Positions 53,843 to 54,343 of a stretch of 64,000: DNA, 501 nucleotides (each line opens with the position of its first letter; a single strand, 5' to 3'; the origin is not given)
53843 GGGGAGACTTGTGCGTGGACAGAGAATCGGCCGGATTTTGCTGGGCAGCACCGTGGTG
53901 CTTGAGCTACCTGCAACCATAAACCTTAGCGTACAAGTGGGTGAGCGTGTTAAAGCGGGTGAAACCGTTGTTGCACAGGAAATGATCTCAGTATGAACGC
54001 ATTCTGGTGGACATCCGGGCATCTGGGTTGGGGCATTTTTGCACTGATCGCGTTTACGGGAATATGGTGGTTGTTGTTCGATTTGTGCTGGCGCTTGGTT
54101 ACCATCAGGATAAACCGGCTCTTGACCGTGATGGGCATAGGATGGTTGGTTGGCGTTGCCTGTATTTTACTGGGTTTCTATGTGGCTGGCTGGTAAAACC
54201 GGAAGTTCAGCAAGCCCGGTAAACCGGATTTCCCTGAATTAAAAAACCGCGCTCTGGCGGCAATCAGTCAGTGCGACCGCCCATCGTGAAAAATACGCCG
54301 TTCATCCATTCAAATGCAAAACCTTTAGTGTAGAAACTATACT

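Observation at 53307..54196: PSD-like pyruvoyl enzyme translationally coupled to a 67-aa Trp-rich membrane protein inside an EPS locus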

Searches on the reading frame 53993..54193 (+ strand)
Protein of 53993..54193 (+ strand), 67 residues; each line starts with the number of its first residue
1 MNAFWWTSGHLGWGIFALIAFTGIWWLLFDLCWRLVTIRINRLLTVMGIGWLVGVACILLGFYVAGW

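Call 5: search_protein_families(library=pfam, proteins=[window:53993-54193:+], max_evalue=0.1)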
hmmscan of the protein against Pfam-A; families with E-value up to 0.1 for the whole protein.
window:53993-54193:+ (67 aa): 0 families

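Call 6: search_protein_families(library=ncbifam, proteins=[window:53993-54193:+], max_evalue=0.1)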
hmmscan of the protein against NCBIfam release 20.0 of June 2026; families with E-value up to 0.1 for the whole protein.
window:53993-54193:+ (67 aa): 0 families

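Call 27: search_protein_families(library=pfam, alignment_id=A2, max_evalue=1)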
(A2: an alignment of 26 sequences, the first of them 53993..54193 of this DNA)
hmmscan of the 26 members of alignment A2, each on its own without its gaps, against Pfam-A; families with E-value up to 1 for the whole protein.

A. member 1, window:53993-54193:+ (67 aa): 1 family
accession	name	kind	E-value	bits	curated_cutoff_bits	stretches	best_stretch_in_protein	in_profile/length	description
PF03994.20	DUF350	-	0.2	12.1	26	1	10-66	74-131/133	Domain of Unknown Function (DUF350)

B. families by the number of members that match (of 26 scanned): 11 families
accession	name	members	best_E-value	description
PF11992.13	TgpA_N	6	0.02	TgpA N-terminal domain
PF03994.20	DUF350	4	0.0049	Domain of Unknown Function (DUF350)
PF06197.19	DUF998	2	0.0074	Protein of unknown function (DUF998)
PF11384.13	DUF3188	2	0.06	Protein of unknown function (DUF3188)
PF07296.16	TraP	1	0.012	TraP protein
PF02535.28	Zip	1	0.21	ZIP Zinc transporter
PF01569.27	PAP2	1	0.21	PAP2 superfamily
PF05297.16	Herpes_LMP1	1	0.24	Herpesvirus latent membrane protein 1 (LMP1)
PF24192.1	DUF7417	1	0.26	Domain of unknown function (DUF7417)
PF13493.11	DUF4118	1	0.27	Domain of unknown function (DUF4118)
PF10954.13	DUF2755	1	0.48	Protein of unknown function (DUF2755)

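Call 28: find_homologous_proteins(query=A2, max_evalue=0.01)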
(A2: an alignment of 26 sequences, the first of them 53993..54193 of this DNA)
Query A2 (26 sequences) (67 aa, profile of the alignment): 104 proteins with E <= 0.01 among 2866 candidates. Only proteins of 34 to 121 residues were searched: fused or split forms outside these lengths cannot appear, so this answer is no evidence that the protein stands alone or is whole; lengths 'longer' or 'shorter' looks for them.
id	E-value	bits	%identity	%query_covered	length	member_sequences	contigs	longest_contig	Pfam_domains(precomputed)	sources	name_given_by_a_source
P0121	6.7e-25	105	64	99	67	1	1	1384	-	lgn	-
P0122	1.1e-24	104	62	97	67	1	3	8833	-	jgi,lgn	jgi:hypothetical protein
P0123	3.9e-24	102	66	97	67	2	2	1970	-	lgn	-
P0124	1.6e-23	100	61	91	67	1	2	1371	-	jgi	jgi:hypothetical protein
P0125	2.8e-23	100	66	97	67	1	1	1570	-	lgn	-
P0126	5.4e-23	99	56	96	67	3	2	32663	-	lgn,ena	-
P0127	5.6e-23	99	59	96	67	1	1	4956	-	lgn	-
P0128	8.3e-23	98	75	94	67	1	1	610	-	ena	-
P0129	9.1e-23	98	61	99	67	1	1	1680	-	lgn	-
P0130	1.1e-22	98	61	99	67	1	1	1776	-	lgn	-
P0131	1.2e-22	97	56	91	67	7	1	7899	-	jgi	jgi:hypothetical protein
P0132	1.3e-22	97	65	93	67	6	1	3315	-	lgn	-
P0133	1.3e-22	97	57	91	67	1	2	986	-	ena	-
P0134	1.6e-22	97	61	96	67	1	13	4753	-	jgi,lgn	jgi:hypothetical protein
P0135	1.9e-22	97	59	96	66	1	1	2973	-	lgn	-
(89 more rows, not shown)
